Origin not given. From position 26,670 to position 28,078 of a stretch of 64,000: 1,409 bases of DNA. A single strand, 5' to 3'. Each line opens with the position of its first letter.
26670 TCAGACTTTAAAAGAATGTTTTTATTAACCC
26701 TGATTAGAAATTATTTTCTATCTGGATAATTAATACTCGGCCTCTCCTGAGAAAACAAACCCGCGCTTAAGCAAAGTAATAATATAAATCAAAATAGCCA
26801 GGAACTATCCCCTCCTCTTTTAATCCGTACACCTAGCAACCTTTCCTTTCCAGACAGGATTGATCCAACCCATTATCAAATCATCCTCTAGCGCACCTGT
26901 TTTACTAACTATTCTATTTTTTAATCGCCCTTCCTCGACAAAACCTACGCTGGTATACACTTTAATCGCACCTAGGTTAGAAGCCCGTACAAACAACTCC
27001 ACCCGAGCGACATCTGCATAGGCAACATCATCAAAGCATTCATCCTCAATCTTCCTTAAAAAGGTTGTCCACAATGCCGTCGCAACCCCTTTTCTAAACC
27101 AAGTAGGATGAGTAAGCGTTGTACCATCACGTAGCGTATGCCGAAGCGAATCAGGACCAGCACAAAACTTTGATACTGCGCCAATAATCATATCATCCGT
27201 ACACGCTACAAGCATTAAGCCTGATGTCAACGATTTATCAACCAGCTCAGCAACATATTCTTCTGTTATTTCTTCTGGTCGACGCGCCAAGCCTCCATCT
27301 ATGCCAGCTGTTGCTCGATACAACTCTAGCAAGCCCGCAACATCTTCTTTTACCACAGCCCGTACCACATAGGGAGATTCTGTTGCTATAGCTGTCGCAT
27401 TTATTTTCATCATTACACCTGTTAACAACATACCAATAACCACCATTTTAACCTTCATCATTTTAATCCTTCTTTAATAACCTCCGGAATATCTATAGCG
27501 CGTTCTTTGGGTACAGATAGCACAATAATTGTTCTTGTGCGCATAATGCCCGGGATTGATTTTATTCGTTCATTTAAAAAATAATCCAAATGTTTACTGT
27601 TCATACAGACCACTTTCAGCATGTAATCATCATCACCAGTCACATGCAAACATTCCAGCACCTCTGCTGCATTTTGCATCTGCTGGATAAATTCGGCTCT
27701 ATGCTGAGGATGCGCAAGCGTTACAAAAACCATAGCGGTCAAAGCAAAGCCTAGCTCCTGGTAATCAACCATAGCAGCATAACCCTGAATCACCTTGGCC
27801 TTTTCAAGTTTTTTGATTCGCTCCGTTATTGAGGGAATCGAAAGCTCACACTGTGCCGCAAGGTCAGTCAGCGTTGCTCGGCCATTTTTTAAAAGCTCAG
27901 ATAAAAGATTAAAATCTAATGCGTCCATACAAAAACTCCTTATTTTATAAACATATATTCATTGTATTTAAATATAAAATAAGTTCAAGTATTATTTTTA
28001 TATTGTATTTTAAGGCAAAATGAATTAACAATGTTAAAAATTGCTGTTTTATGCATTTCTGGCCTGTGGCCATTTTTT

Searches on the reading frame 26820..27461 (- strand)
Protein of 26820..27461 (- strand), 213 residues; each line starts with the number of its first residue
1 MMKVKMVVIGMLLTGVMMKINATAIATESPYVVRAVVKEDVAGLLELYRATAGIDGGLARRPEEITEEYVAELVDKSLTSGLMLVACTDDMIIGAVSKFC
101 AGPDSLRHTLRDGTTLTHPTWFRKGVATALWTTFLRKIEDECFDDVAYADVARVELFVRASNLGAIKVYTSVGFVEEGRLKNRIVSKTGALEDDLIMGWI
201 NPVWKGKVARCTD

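Call 7: search_protein_families(library=pfam, proteins=[window:26820-27461:-], max_evalue=0.01)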
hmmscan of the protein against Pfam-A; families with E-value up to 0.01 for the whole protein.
window:26820-27461:- (213 aa): 4 families
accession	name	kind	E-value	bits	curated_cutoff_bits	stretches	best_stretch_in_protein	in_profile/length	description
PF00583.31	Acetyltransf_1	-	1.7e-05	25.5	20.7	1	77-174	29-116/116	Acetyltransferase (GNAT) family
PF13508.13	Acetyltransf_7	-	0.00015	22.5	27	1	81-176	3-84/84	Acetyltransferase (GNAT) domain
PF13302.13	Acetyltransf_3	-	0.00054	21.1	25.4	1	33-175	4-138/138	Acetyltransferase (GNAT) domain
PF13673.13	Acetyltransf_10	-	0.0038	17.6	23.6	0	113-178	55-111/128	Acetyltransferase (GNAT) domain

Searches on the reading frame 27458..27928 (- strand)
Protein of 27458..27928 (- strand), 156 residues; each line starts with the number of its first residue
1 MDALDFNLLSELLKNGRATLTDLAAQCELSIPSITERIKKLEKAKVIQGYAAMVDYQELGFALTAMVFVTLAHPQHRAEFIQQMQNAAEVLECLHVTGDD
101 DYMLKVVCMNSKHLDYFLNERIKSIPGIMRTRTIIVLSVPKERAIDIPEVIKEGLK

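Call 7: search_protein_families(library=pfam, proteins=[window:27458-27928:-], max_evalue=0.01)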
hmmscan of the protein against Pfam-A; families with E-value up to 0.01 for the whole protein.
window:27458-27928:- (156 aa): 8 families
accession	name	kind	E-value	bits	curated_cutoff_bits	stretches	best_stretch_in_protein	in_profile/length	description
PF01037.27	AsnC_trans_reg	-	7.7e-21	74.2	25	1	68-138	2-72/73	Lrp/AsnC ligand binding domain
PF13412.12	HTH_24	-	1.8e-12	47.1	21.9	1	1-48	1-48/48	Winged helix-turn-helix DNA-binding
PF13404.12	HTH_AsnC-type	-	7.5e-11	42.1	27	1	1-42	1-42/42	AsnC-type helix-turn-helix domain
PF01047.28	MarR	-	5.7e-06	26.6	24.6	1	6-45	6-45/59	MarR family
PF22482.2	AsnC_trans_reg_3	-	2.6e-05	24.7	24.4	1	94-143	40-89/95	PF0864 C-terminal dimeric alpha+beta barrel domain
PF12840.13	HTH_20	-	0.00015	22.1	27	1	8-47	9-48/51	Helix-turn-helix domain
PF12802.13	MarR_2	-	0.0037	17.8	27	1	4-47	6-50/61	MarR family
PF05043.19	Mga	-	0.0055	17.7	21.1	1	3-43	16-56/87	Mga helix-turn-helix domain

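Call 17: find_related_loci(query=window:27458-27928:-, collection=genome_contigs, flank=10000)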
Query window:27458-27928:- (156 aa) in genome_contigs; peptide patterns used: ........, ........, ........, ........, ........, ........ (x = any residue, [..] = any of these).
460 stretches matched a pattern; 24 encode a relative of the query (tblastn E <= 1e-3); 24 distinct loci.
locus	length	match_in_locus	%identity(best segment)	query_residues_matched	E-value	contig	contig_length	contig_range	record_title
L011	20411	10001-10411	34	1-137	1e-24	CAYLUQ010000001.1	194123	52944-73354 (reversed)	MAG TPA_asm: uncultured Flavobacteriaceae bacterium isolate SRP134809_co1_95 genome assembly, contig: NODE_38_length_194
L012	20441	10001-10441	36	1-148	6e-23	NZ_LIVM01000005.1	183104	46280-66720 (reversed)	Apibacter mensalis strain R-53146 R-53146_05, whole genome shotgun sequence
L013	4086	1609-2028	34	1-138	3e-21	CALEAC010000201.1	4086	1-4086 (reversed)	MAG: uncultured Saprospiraceae bacterium isolate L3_Bin_Bin_99_1 genome assembly, contig: c_000000205890, whole genome s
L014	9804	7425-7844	32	1-142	2e-18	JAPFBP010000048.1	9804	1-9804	MAG: Nitrosopumilus sp. isolate LakeHoare18m_MBin21 LakeHoare18m_ctg267, whole genome shotgun sequence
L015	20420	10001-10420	34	1-142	5e-18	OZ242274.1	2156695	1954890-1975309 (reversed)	MAG: Nitrosopumilaceae archaeon isolate 5a36532f-44f7-47df-af79-8617b7446f1e genome assembly, chromosome: 1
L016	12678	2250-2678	32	1-141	1e-17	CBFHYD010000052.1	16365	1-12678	MAG: Winogradskyella sp. isolate Co_bin_197_strict genome assembly, contig: Co_bin_197_strict_c52, whole genome shotgun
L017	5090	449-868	33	1-142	1e-17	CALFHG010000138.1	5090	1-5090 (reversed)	MAG TPA_asm: uncultured Nitrosopumilaceae archaeon isolate ERR2206785_bin.7_CONCOCT_v1.1_MAG genome assembly, contig: ER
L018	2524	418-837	31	1-142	1e-17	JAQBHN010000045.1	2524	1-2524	MAG: Nitrososphaerota archaeon isolate MAG_454_bin-12 454_bin-12_ctg-045, whole genome shotgun sequence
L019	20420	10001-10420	32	1-142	2e-17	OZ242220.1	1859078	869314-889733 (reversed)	MAG: Nitrosopumilus sp. isolate c36730bf-4d15-409f-8fa3-4ace938398e1 genome assembly, chromosome: 1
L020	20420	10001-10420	33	1-142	2e-17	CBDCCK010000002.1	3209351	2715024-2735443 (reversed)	MAG: Nitrosopumilaceae archaeon isolate 389b3062-a251-4925-bfa2-0b5b4056803b genome assembly, contig: contig_2, whole ge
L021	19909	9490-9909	31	1-142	5e-17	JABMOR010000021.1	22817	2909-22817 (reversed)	MAG: Nitrosopumilus sp. isolate bin.103 k141_1036035, whole genome shotgun sequence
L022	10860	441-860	30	1-142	6e-17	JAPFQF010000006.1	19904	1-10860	MAG: Nitrosopumilus sp. isolate IS42S6Bin49 k141_35625, whole genome shotgun sequence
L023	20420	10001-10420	31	1-142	9e-17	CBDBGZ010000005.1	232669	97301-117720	MAG: Nitrosopumilus sp. isolate c36cf708-97f0-491c-9d70-4f9c4cd1efaf genome assembly, contig: contig_5, whole genome sho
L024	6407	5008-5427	30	1-142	1e-16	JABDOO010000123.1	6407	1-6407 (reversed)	MAG: Nitrosopumilus sp. isolate Site_A32 k127_91541, whole genome shotgun sequence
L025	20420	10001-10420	31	1-142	1e-16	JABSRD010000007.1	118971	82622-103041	MAG: Nitrosopumilus sp. isolate DT_77 DT-Nitrosopumilus-1_scaffold_9, whole genome shotgun sequence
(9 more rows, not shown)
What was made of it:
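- Tried and rejected: (2) Looked for AsnC relatives in GTDB species genomes (call 17).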

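Call 20: find_homologous_proteins(query=window:27458-27928:-, max_evalue=1e-10)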
Query window:27458-27928:- (156 aa): 21 proteins with E <= 1e-10 among 73 candidates.
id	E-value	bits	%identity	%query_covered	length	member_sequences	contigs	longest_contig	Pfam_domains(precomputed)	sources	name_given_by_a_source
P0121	3.4e-87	307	92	100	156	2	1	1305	PF01047.29,PF13412.13,PF01037.29,PF13404.13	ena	-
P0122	9.2e-73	261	76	100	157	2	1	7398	PF01047.29,PF13412.13,PF01037.29,PF13404.13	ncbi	-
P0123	1.4e-62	228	67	100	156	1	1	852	PF01047.29,PF13412.13,PF01037.29,PF13404.13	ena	-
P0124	3.1e-62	226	68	99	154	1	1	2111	PF13412.13,PF01037.29,PF13404.13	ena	-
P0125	2.8e-60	220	65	100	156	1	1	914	PF01047.29,PF13412.13,PF01978.26,PF01022.27,PF01037.29,PF13404.13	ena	-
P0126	5.7e-58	213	62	100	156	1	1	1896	PF01047.29,PF13412.13,PF01037.29,PF13404.13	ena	-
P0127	1.7e-56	208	61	98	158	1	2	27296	PF01047.29,PF12840.14,PF13412.13,PF01037.29,PF13404.13,PF13545.13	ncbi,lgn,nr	ncbi:Lrp/AsnC family transcriptional regulator [Candidatus Babeliales bacterium]|nr:Lrp/AsnC family 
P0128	8.5e-34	134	47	91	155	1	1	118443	PF13412.13,PF01037.29,PF13404.13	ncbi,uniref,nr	ncbi:Lrp/AsnC family transcriptional regulator [Oscillatoria sp. CS-180]|uniref:Lrp/AsnC family tran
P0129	1.5e-26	111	44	91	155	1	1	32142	PF13412.13,PF01037.29,PF13404.13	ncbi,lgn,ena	-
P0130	2.3e-23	100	41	92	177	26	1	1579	PF01047.29,PF13412.13,PF01037.29,PF13404.13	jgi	-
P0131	8.3e-19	86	38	95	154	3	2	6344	PF01047.29,PF13412.13,PF01978.26,PF01022.27,PF01037.29,PF13404.13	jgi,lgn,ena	-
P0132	1.9e-17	81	35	92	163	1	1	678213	PF22451.3,PF13412.13,PF01037.29,PF13404.13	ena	-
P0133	3.0e-17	81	34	92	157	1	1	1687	PF22451.3,PF13412.13,PF01037.29,PF13404.13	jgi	jgi:Lrp/AsnC family leucine-responsive transcriptional regulator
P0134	3.3e-17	80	35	90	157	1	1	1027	PF22451.3,PF13412.13,PF01037.29,PF13404.13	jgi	jgi:Lrp/AsnC family leucine-responsive transcriptional regulator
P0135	6.6e-17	80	35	90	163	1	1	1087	PF22451.3,PF13412.13,PF01037.29,PF13404.13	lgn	-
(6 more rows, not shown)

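Call 21: find_encoding_contigs(protein=P0122, flank=10000, max_places=3)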
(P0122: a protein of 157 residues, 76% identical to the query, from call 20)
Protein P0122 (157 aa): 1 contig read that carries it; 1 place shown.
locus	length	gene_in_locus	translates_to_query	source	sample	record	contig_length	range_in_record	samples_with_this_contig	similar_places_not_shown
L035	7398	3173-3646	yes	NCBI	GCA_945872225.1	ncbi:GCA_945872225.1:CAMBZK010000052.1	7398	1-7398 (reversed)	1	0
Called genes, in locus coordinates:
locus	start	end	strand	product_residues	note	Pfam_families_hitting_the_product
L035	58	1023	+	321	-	-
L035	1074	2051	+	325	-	-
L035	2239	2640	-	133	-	PF05168:HEPN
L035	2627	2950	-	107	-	PF01909:NTP_transf_2, PF18765:Polbeta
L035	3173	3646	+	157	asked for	PF01047:MarR (faint), PF13404:HTH_AsnC-type, PF13412:HTH_24, PF01037:AsnC_trans_reg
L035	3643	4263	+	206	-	PF00583:Acetyltransf_1, PF13673:Acetyltransf_10 (weak)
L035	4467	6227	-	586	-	PF00664:ABC_membrane, PF02463:SMC_N (weak), PF00005:ABC_tran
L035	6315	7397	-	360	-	?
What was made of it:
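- AsnC-GNAT lies next to the same ABC-PBP genes in L035 (call 21).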

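Call 22: find_encoding_contigs(protein=P0127, flank=10000, max_places=3)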
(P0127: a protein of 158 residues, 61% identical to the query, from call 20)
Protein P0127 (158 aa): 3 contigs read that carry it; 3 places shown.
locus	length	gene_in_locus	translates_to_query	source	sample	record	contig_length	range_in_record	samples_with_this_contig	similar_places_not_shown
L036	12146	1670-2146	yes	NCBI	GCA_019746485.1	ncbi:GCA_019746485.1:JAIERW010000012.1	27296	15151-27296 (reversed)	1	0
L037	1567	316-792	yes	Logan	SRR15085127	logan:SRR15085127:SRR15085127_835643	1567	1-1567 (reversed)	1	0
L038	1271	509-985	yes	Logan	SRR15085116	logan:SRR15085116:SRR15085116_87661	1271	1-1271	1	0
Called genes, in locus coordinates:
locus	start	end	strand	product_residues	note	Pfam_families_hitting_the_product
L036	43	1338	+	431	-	PF00324:AA_permease, PF13520:AA_permease_2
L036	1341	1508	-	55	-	-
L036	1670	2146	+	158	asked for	PF01047:MarR, PF13404:HTH_AsnC-type, PF13412:HTH_24, PF12840:HTH_20 (weak), PF13545:HTH_Crp_2 (weak), PF01037:AsnC_trans_reg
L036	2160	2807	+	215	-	PF01810:LysE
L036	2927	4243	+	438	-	PF01235:Na_Ala_symp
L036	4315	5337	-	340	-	-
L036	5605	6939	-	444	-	-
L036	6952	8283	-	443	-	-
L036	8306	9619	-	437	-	-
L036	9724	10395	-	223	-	PF00023:Ank (faint), PF13606:Ank_3 (faint), PF13637:Ank_4 (weak), PF12796:Ank_2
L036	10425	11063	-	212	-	PF00023:Ank (faint), PF13606:Ank_3 (faint), PF13637:Ank_4 (faint), PF13857:Ank_5 (faint), PF12796:Ank_2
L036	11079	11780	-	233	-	PF13857:Ank_5, PF00023:Ank (weak), PF12796:Ank_2, PF13637:Ank_4 (weak), PF13857:Ank_5, PF00023:Ank, PF13606:Ank_3 (weak), PF13637:Ank_4 (weak)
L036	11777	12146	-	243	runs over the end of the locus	PF12796:Ank_2, PF13637:Ank_4 (weak), PF13857:Ank_5, PF00023:Ank, PF13606:Ank_3 (weak), PF13637:Ank_4 (weak)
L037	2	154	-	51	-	?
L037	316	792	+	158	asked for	PF01047:MarR, PF13404:HTH_AsnC-type, PF13412:HTH_24, PF12840:HTH_20 (weak), PF13545:HTH_Crp_2 (weak), PF01037:AsnC_trans_reg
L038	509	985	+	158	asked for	PF01047:MarR, PF13404:HTH_AsnC-type, PF13412:HTH_24, PF12840:HTH_20 (weak), PF13545:HTH_Crp_2 (weak), PF01037:AsnC_trans_reg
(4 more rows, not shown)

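Call 23: find_encoding_contigs(protein=P0121, flank=10000, max_places=3)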
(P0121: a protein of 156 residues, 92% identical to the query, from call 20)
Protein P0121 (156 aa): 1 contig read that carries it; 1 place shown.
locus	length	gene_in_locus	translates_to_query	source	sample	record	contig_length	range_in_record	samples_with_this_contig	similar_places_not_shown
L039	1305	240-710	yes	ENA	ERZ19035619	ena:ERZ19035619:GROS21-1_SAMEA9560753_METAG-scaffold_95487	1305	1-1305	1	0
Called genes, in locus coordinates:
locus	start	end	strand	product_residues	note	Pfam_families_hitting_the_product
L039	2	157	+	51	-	?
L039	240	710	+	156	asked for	PF01047:MarR (weak), PF13404:HTH_AsnC-type, PF13412:HTH_24, PF01037:AsnC_trans_reg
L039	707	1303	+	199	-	?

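Call 44: find_encoding_contigs(protein=window:27458-27928:-, flank=10000, max_places=10)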
Protein window:27458-27928:- (156 aa): 4 contigs read that carry it; 4 places shown.
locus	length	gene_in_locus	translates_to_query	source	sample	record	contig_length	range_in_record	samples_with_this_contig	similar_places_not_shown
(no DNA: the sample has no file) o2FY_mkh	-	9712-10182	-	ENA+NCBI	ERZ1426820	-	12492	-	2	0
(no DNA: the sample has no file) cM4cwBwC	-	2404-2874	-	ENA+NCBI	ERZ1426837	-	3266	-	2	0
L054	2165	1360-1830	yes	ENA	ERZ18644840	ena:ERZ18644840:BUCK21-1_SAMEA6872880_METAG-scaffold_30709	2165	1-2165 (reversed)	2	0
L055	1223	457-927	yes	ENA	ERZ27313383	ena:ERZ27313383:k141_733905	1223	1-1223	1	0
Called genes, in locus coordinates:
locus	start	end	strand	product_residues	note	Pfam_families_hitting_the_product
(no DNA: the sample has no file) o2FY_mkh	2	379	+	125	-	?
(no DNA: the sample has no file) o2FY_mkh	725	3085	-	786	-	PF02190:LON_substr_bdg, PF05496:RuvB_N (faint), PF00004:AAA, PF07728:AAA_5, PF13401:AAA_22 (faint), PF22667:Lon_lid, PF05362:Lon_C, PF13541:ChlI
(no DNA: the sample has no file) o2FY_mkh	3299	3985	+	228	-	PF02463:SMC_N (faint), PF00005:ABC_tran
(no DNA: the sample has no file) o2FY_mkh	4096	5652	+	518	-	PF03023:MurJ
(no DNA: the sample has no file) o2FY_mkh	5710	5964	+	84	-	-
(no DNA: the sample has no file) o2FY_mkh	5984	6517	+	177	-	-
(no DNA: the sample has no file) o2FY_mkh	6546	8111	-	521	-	PF12796:Ank_2, PF13637:Ank_4 (weak), PF00023:Ank, PF01435:Peptidase_M48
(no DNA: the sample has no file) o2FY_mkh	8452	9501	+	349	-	PF03023:MurJ, PF13440:Polysacc_synt_3 (weak)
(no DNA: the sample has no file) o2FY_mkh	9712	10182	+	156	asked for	PF01047:MarR (weak), PF13404:HTH_AsnC-type, PF13412:HTH_24, PF22482:AsnC_trans_reg_3 (faint), PF01037:AsnC_trans_reg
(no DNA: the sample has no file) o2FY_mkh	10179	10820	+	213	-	PF00583:Acetyltransf_1 (faint)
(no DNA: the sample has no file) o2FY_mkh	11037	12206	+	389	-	-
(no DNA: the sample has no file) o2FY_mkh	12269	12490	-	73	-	?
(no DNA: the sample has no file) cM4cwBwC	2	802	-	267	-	?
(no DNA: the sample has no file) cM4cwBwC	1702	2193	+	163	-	PF03023:MurJ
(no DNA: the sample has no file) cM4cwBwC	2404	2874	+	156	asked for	PF01047:MarR (weak), PF13404:HTH_AsnC-type, PF13412:HTH_24, PF22482:AsnC_trans_reg_3 (faint), PF01037:AsnC_trans_reg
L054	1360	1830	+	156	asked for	PF01047:MarR (weak), PF13404:HTH_AsnC-type, PF13412:HTH_24, PF22482:AsnC_trans_reg_3 (faint), PF01037:AsnC_trans_reg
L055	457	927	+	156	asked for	PF01047:MarR (weak), PF13404:HTH_AsnC-type, PF13412:HTH_24, PF22482:AsnC_trans_reg_3 (faint), PF01037:AsnC_trans_reg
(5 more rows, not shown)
